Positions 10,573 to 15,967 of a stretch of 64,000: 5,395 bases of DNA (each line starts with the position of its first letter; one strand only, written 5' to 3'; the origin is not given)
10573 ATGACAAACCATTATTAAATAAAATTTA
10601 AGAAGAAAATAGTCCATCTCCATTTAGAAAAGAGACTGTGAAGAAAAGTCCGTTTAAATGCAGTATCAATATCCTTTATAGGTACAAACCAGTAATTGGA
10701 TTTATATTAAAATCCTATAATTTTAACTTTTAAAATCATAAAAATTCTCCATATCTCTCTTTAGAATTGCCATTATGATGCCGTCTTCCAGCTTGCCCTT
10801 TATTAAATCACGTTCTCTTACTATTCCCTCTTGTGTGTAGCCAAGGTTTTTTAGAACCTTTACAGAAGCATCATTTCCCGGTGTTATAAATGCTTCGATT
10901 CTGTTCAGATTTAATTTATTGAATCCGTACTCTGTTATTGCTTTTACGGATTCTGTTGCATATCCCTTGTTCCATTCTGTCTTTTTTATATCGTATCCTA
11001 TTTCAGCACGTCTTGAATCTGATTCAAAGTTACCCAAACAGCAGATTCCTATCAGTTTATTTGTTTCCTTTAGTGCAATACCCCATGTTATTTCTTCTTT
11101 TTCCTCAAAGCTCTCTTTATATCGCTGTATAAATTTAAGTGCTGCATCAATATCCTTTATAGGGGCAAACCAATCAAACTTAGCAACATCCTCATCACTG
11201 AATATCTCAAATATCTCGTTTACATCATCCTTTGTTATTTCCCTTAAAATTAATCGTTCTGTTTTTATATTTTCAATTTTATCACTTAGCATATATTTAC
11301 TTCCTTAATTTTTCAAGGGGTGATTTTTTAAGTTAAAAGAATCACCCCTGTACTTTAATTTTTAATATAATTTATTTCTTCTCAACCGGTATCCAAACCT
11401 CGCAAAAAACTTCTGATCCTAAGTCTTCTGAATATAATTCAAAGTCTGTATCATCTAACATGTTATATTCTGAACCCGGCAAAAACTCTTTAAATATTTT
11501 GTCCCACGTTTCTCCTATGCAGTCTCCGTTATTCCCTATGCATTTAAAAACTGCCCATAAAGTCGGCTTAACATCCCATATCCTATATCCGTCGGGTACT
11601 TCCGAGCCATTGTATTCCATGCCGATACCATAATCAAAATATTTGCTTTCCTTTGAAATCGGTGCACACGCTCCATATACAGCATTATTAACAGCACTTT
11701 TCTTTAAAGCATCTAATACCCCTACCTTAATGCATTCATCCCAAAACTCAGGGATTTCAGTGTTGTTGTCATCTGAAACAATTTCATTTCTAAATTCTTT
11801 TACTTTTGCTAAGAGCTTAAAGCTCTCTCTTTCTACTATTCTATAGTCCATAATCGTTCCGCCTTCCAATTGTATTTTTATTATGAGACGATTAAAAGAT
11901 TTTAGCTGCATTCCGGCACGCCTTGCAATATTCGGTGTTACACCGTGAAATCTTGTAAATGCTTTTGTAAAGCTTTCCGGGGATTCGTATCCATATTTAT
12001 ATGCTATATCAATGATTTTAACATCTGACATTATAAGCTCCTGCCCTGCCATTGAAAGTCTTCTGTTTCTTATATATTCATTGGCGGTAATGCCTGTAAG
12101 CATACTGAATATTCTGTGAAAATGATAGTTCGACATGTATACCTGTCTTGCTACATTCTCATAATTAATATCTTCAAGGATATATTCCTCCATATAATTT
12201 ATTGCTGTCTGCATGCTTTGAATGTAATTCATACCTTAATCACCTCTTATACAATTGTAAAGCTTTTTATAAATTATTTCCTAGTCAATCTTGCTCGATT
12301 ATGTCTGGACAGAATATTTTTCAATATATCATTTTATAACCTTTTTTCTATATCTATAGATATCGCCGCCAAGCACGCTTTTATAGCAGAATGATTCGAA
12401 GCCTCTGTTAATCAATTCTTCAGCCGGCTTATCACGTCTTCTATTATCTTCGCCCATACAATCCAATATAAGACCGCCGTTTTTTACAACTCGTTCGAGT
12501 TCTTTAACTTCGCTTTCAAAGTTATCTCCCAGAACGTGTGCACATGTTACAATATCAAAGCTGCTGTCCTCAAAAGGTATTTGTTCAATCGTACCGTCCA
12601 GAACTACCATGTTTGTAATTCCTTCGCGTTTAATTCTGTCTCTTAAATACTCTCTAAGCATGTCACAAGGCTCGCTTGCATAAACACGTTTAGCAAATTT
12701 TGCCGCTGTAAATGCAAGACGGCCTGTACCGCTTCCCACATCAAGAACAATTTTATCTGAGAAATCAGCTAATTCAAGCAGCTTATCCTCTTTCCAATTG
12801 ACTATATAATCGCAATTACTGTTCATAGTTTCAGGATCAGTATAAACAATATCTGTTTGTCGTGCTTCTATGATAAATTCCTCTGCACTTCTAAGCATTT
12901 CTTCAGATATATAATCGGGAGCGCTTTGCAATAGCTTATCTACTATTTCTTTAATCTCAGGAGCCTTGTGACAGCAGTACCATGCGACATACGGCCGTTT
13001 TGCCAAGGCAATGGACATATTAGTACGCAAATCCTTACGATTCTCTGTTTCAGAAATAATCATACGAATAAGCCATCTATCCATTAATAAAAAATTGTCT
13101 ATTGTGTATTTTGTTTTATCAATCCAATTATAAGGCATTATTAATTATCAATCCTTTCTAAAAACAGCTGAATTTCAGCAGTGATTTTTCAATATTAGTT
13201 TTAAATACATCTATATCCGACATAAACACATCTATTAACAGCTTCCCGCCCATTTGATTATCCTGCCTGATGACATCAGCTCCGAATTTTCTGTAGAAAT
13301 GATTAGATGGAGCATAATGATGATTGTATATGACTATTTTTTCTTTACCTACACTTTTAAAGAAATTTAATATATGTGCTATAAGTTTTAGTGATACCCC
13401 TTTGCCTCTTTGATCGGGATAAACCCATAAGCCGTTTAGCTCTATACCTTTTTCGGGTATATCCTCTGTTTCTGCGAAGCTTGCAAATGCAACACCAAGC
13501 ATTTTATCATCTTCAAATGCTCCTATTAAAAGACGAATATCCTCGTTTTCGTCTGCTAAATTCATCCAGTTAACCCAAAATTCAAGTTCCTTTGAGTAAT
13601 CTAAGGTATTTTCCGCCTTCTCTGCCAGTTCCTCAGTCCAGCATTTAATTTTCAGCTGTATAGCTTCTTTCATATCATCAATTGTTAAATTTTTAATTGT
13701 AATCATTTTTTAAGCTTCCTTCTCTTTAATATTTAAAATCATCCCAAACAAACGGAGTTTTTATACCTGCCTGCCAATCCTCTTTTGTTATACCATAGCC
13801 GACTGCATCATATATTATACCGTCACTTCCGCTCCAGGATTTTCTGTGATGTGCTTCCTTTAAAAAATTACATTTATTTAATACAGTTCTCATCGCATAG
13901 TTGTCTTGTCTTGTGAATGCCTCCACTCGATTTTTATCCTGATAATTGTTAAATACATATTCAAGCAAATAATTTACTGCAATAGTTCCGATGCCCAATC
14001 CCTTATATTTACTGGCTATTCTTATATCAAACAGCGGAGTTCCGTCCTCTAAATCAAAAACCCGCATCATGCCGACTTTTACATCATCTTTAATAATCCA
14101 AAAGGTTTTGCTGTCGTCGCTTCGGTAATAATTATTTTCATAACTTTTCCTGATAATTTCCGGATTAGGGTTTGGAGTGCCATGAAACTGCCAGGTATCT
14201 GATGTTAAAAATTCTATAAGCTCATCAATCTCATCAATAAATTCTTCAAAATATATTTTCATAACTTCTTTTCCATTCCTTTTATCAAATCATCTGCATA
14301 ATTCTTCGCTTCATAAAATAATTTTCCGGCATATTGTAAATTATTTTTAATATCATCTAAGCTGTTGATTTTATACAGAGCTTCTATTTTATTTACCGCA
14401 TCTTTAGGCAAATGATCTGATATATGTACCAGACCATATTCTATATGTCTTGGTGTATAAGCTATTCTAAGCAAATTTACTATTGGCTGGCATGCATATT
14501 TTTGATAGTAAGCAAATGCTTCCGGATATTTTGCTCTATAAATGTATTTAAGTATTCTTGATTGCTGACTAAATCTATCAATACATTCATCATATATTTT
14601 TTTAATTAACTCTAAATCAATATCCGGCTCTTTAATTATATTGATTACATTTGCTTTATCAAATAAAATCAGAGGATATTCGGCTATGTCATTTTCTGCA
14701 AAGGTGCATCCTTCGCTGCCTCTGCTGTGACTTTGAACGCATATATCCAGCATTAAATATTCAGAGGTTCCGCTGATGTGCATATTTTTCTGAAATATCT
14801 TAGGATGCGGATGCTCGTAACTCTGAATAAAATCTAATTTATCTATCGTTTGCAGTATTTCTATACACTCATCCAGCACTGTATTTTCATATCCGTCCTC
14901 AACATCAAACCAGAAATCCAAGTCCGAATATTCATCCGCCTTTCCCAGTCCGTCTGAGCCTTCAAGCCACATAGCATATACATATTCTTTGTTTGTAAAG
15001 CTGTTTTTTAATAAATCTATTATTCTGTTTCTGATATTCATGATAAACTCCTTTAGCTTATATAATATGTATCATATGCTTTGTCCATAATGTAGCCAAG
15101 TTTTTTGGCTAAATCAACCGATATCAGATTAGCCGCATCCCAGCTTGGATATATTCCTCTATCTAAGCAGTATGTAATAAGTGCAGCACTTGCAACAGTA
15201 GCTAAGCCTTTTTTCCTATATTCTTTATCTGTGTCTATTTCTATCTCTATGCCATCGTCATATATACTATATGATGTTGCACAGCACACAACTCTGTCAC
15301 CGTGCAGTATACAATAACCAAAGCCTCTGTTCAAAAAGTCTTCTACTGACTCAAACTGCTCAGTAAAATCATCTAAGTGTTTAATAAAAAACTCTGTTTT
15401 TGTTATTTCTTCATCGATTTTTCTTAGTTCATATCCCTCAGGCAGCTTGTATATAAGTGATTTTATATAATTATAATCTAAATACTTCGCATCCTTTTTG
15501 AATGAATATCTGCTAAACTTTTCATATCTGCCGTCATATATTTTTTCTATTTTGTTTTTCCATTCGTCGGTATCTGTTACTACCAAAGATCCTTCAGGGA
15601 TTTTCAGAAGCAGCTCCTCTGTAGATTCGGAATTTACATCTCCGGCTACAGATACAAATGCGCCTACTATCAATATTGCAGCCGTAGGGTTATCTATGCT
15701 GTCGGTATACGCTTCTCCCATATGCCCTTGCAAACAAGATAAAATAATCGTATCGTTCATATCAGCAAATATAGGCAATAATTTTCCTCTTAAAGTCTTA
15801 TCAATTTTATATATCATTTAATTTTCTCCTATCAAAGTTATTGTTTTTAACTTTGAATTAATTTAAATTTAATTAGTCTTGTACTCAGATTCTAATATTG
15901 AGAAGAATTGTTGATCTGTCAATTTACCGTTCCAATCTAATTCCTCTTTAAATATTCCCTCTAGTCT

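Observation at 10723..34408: About 24-kb same-strand supercluster of GNAT acyltransferases mixed with antibiotic-modifying-type enzymes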

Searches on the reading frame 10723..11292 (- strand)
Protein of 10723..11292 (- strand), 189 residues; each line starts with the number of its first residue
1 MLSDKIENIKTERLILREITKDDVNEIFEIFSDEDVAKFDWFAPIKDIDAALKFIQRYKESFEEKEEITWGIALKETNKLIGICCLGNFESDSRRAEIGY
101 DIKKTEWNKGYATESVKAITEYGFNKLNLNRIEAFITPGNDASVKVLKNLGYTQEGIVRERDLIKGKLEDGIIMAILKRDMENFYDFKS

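Call 3: search_protein_families(library=pfam, proteins=[window:10723-11292:-], max_evalue=0.001)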
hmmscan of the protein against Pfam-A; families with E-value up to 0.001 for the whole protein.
window:10723-11292:- (189 aa): 3 families
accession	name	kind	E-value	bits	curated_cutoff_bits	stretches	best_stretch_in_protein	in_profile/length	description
PF13302.13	Acetyltransf_3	-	1.4e-34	120.2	25.4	1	13-153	1-138/138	Acetyltransferase (GNAT) domain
PF13420.13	Acetyltransf_4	-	7.9e-16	58.9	24.3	1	16-167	1-149/155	Acetyltransferase (GNAT) domain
PF00583.31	Acetyltransf_1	-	2e-11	44.6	20.7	1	56-152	22-116/116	Acetyltransferase (GNAT) family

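Call 17: search_protein_families(library=ncbifam, proteins=[window:10723-11292:-], max_evalue=0.00001)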
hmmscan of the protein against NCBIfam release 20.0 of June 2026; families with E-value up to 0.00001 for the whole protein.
window:10723-11292:- (189 aa): 8 families
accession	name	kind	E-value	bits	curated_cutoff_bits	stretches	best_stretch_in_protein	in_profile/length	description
NF011709.0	PRK15130.1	equivalog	3.2e-12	46.6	218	1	12-180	5-168/186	spermidine N1-acetyltransferase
NF008072.0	PRK10809.1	equivalog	1e-10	41.7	190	1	9-181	13-190/194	ribosomal protein S5-alanine N-acetyltransferase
NF000485.1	TlmB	exception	5.5e-10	39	625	1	9-165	3-154/292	bleomycin family antibiotic N-acetyltransferase TlmB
NF040702.1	ileS_w_GNAT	exception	3.4e-08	31.6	1999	1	7-157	280-422/1100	isoleucine--tRNA ligase, N-acetyltransferase domain-containing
TIGR03585.1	PseH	equivalog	3.7e-08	33.6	93.1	1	16-162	3-143/156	UDP-4-amino-4,6-dideoxy-N-acetyl-beta-L-altrosamine N-acetyltransferase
NF000225.3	AAC_6p_Strep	exception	4.6e-07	29.9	250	0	10-180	3-154/156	aminoglycoside 6'-N-acetyltransferase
NF007539.0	PRK10151.1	equivalog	5.3e-07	29.4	184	1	12-175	9-173/179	50S ribosomal protein L7/L12-serine acetyltransferase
NF000483.1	BlmB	exception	3.5e-06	26.6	625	1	95-155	92-152/301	bleomycin family antibiotic N-acetyltransferase BlmB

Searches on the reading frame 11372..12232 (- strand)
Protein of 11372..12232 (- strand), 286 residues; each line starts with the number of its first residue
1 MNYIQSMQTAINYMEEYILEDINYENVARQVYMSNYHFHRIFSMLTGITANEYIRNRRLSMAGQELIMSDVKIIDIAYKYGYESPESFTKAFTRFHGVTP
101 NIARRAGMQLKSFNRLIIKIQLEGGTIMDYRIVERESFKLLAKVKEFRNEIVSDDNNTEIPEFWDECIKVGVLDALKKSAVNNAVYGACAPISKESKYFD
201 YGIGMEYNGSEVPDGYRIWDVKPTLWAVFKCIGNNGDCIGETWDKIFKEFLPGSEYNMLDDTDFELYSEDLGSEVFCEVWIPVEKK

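Call 3: search_protein_families(library=pfam, proteins=[window:11372-12232:-], max_evalue=0.001)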
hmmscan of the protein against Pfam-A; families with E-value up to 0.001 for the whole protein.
window:11372-12232:- (286 aa): 4 families
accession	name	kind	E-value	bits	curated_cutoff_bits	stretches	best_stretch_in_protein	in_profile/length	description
PF14526.11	Cass2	-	1.2e-21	77.9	27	1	131-283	1-150/150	Integron-associated effector binding protein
PF12833.13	HTH_18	-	1e-20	74.2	33.6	1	28-105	2-79/80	Helix-turn-helix domain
PF06445.20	GyrI-like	-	8.1e-18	65.6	26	1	128-283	1-154/155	GyrI-like small molecule binding domain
PF00165.29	HTH_AraC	-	2.2e-13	50.4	26.6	2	68-101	6-38/42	Bacterial regulatory helix-turn-helix proteins, AraC family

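Call 6: search_protein_families(library=ncbifam, proteins=[window:11372-12232:-], max_evalue=0.001)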
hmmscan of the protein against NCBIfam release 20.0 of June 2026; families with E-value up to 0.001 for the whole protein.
window:11372-12232:- (286 aa): 29 families (the best 25 are shown)
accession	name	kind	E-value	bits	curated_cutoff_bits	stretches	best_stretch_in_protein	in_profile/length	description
NF012144.2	ramA_TF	equivalog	4.8e-19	68.8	180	1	5-105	5-105/108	RamA family antibiotic efflux transcriptional regulator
NF012228.1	RobA_TF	equivalog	2.2e-18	66.7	380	1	10-190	8-181/286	MDR efflux pump AcrAB transcriptional activator RobA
NF007584.0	PRK10219.1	equivalog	1.6e-17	63.8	174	1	5-104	5-104/107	superoxide response transcriptional regulator SoxS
NF047788.1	TransRegPocR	equivalog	1.7e-17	63.6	500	1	6-106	190-290/296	transcriptional regulator PocR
NF011701.0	PRK15121.1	equivalog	1.2e-16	61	426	1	9-166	9-166/289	MDR efflux pump AcrAB transcriptional activator RobA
NF047455.1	TF_Staph_AryK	equivalog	5.8e-15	54.6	850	1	7-178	159-333/759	transcriptional regulator AryK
TIGR04094.1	adjacent_YSIRK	equivalog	1.9e-13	50.1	200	1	6-101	286-380/383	YSIRK-targeted surface antigen transcriptional regulator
NF010028.0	PRK13503.1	equivalog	4e-13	49.4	288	1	7-105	173-271/278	HTH-type transcriptional activator RhaS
NF008564.0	PRK11511.1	equivalog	8.5e-13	48.5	202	1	8-112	12-116/127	MDR efflux pump AcrAB transcriptional activator MarA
NF012198.0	MarA_TF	equivalog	1.6e-12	47.7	250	1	8-111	12-115/124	MDR efflux pump AcrAB transcriptional activator MarA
NF006902.0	PRK09393.1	equivalog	8e-12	45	425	1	6-106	221-321/327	transcriptional regulator FtrA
NF040475.1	chlor_reg_RclR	equivalog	3.1e-10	39.9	400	1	20-107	192-279/284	reactive chlorine-specific transcriptional regulator RclR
NF007243.0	PRK09685.1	equivalog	4e-10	39.6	199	1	7-105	200-300/303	transcriptional regulator FeaR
NF007860.0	PRK10572.1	equivalog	1.1e-09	37.5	208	1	7-107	185-285/292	arabinose operon transcriptional regulator AraC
NF049968.1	QhpR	equivalog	3.6e-09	36.2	250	1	20-103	201-283/284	AraC-like transcriptional regulator QhpR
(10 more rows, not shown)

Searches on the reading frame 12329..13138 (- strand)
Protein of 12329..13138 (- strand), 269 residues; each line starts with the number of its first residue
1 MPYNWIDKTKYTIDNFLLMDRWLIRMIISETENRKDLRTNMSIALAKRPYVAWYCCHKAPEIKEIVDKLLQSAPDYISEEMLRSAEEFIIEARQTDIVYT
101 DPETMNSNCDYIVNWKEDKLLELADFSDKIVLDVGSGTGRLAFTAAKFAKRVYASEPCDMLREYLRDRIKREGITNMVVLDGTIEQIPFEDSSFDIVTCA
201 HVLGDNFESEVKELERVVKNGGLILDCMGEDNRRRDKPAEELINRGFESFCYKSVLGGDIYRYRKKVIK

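Call 3: search_protein_families(library=pfam, proteins=[window:12329-13138:-], max_evalue=0.001)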
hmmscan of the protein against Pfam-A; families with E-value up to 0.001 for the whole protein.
window:12329-13138:- (269 aa): 10 families
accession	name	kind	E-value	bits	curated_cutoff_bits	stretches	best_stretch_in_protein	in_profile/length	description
PF08241.18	Methyltransf_11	-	3.7e-17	63.2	21.2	1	132-224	1-93/95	Methyltransferase domain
PF13649.12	Methyltransf_25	-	8e-16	59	27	1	131-222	1-97/97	Methyltransferase domain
PF13847.12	Methyltransf_31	-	1.4e-11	44.7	27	1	127-225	3-108/145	Methyltransferase domain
PF01209.24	Ubie_methyltran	-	3e-11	43.5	20.1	1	114-225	34-150/233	ubiE/COQ5 methyltransferase family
PF08242.18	Methyltransf_12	-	1.2e-07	32.8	30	1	132-223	1-97/98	Methyltransferase domain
PF05148.21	Methyltransf_8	-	1.6e-07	31.9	27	1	178-224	107-154/219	Hypothetical methyltransferase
PF13489.12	Methyltransf_23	-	6.3e-07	29.7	27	1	118-225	11-115/164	Methyltransferase domain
PF24675.1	NpmA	-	4.9e-05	23.2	60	1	112-190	8-92/214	16S rRNA (adenine(1408)-N(1))-methyltransferase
PF05219.18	DREV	-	8.3e-05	22.3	26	1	124-209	91-167/265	DREV methyltransferase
PF03141.22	Methyltransf_29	-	0.00032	19.9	23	1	111-265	101-260/506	Putative S-adenosyl-L-methionine-dependent methyltransferase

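Call 18: search_protein_families(library=ncbifam, proteins=[window:12329-13138:-], max_evalue=0.00001)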
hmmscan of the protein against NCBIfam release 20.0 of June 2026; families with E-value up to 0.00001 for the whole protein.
window:12329-13138:- (269 aa): 18 families
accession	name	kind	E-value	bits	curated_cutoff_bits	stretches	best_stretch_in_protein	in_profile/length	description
TIGR01934.1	MenG_MenH_UbiE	subfamily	2.4e-14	53.2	158.35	1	113-225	25-142/223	ubiquinone/menaquinone biosynthesis methyltransferase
NF052510.1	methyltran_MpqE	exception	1.7e-10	40.7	335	1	114-225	33-150/234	methyl-plastoquinone biosynthesis methyltransferase MpqE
NF001244.0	PRK00216.1-5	equivalog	2.2e-10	40.2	216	1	114-226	35-155/236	bifunctional demethylmenaquinone methyltransferase/2-methoxy-6-polyprenyl-1,4-benzoquinol methylase UbiE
NF041675.1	sarc_dimgly_tmase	equivalog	4.2e-10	40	550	1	111-231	52-176/278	sarcosine/dimethylglycine N-methyltransferase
NF004452.0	PRK05785.1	equivalog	8.1e-10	38.6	207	1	113-221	35-140/228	hypothetical protein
NF001241.0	PRK00216.1-2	equivalog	9.8e-10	38.5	327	1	115-227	39-148/231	demethylmenaquinone methyltransferase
NF001240.0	PRK00216.1-1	equivalog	1.4e-09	37.4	378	1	129-225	65-167/251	bifunctional demethylmenaquinone methyltransferase/2-methoxy-6-polyprenyl-1,4-benzoquinol methylase UbiE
NF001242.0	PRK00216.1-3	equivalog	2.1e-09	37.1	351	1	115-224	56-173/258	bifunctional demethylmenaquinone methyltransferase/2-methoxy-6-polyprenyl-1,4-benzoquinol methylase UbiE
TIGR02072.1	BioC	equivalog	2.5e-09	37.3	184.95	1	125-225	32-131/244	malonyl-ACP O-methyltransferase BioC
TIGR02752.1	MenG_heptapren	equivalog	1.1e-08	34.9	419.85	1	98-225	14-148/231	demethylmenaquinone methyltransferase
NF043040.1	corrin_prot_MT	hypoth_equivalog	1.6e-08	34.3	180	1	121-224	35-145/216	corrinoid protein-associated methyltransferase CpaM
NF008823.0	PRK11873.1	subfamily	1.8e-08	34.2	263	1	129-224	79-179/272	arsenite methyltransferase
NF001243.0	PRK00216.1-4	equivalog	4.3e-08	32.8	235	1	105-225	23-150/237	demethylmenaquinone methyltransferase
NF045667.1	MTase_DVU1556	equivalog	4.4e-08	32.8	155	1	119-225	13-118/213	DVU_1556 family methyltransferase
NF047649.1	MTase_UXPK_star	exception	2.6e-07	29.9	460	1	130-225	80-180/283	methyltransferase/UXPK-star double selenoprotein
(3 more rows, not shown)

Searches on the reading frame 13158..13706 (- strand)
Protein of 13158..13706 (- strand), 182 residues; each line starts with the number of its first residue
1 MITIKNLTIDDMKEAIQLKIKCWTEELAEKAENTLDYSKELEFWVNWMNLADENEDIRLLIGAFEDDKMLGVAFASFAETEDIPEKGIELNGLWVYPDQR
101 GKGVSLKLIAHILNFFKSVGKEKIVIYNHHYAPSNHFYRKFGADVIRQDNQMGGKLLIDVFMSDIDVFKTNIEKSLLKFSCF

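Call 3: search_protein_families(library=pfam, proteins=[window:13158-13706:-], max_evalue=0.001)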
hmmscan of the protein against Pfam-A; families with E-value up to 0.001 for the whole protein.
window:13158-13706:- (182 aa): 4 families
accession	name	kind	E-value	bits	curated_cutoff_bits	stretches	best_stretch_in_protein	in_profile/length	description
PF00583.31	Acetyltransf_1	-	3.8e-11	43.7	20.7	1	39-142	23-115/116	Acetyltransferase (GNAT) family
PF13508.13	Acetyltransf_7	-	2.6e-07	31.3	27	1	63-142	8-81/84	Acetyltransferase (GNAT) domain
PF13527.13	Acetyltransf_9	-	6.7e-07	29.8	25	1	4-145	2-126/127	Acetyltransferase (GNAT) domain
PF13673.13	Acetyltransf_10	-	2e-05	25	23.6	1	58-154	31-118/128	Acetyltransferase (GNAT) domain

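Call 17: search_protein_families(library=ncbifam, proteins=[window:13158-13706:-], max_evalue=0.00001)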
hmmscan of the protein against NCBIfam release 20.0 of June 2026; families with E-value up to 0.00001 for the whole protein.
window:13158-13706:- (182 aa): 0 families

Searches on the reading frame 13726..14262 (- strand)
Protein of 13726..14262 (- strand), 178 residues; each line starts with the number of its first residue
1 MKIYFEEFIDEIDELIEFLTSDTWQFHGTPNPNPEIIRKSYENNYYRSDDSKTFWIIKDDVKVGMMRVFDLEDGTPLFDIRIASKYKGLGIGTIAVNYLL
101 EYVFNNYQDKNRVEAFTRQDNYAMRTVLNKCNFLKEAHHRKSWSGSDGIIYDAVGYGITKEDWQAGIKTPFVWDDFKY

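Call 3: search_protein_families(library=pfam, proteins=[window:13726-14262:-], max_evalue=0.001)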
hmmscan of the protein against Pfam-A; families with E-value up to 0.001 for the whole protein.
window:13726-14262:- (178 aa): 2 families
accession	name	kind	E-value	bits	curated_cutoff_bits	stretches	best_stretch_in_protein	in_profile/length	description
PF13302.13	Acetyltransf_3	-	3.9e-13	50.7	25.4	1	10-133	10-137/138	Acetyltransferase (GNAT) domain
PF00583.31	Acetyltransf_1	-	2.9e-10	40.9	20.7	1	38-133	19-116/116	Acetyltransferase (GNAT) family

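Call 17: search_protein_families(library=ncbifam, proteins=[window:13726-14262:-], max_evalue=0.00001)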
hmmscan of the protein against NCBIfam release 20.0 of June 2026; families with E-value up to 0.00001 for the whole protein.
window:13726-14262:- (178 aa): 0 families

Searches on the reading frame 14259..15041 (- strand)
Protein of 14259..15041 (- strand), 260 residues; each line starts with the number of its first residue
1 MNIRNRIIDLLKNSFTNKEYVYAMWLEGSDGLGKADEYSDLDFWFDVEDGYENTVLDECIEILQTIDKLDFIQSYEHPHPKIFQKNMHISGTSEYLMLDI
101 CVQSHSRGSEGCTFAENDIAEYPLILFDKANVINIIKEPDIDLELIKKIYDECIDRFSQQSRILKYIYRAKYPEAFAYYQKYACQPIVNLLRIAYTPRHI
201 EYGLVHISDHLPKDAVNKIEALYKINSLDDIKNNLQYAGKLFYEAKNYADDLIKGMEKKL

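Call 3: search_protein_families(library=pfam, proteins=[window:14259-15041:-], max_evalue=0.001)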
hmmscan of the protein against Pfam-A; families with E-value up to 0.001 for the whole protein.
window:14259-15041:- (260 aa): 1 family
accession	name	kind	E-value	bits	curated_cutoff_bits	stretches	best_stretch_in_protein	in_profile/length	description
PF04439.18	Adenyl_transf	-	7.5e-05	22.4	22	1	4-246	4-253/279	Streptomycin adenylyltransferase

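Call 6: search_protein_families(library=ncbifam, proteins=[window:14259-15041:-], max_evalue=0.001)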
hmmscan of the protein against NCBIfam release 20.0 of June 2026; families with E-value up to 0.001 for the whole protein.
window:14259-15041:- (260 aa): 0 families

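Call 38: search_solved_structures(query=window:14259-15041:-, max_evalue=1)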
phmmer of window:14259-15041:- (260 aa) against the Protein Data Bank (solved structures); distinct sequences matched with E-value up to 1: 0.

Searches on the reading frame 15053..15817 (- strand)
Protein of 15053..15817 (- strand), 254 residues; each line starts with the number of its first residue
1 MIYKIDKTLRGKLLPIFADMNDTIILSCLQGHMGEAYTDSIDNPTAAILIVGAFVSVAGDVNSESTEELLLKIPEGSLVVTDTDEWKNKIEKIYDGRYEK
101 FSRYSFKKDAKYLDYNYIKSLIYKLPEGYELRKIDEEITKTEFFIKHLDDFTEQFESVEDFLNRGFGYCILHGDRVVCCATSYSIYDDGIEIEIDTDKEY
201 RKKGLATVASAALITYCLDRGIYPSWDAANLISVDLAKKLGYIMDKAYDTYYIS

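Call 3: search_protein_families(library=pfam, proteins=[window:15053-15817:-], max_evalue=0.001)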
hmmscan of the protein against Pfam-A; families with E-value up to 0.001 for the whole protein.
window:15053-15817:- (254 aa): 3 families
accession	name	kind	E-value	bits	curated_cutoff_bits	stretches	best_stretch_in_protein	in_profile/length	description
PF12746.13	GNAT_acetyltran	-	3.1e-79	266.5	26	1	15-251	2-243/243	GNAT acetyltransferase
PF00583.31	Acetyltransf_1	-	8e-09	36.2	20.7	1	144-242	14-116/116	Acetyltransferase (GNAT) family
PF13302.13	Acetyltransf_3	-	3.8e-05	24.8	25.4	1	145-242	31-137/138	Acetyltransferase (GNAT) domain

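Call 17: search_protein_families(library=ncbifam, proteins=[window:15053-15817:-], max_evalue=0.00001)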
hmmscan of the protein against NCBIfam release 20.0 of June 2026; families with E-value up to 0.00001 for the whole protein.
window:15053-15817:- (254 aa): 0 families
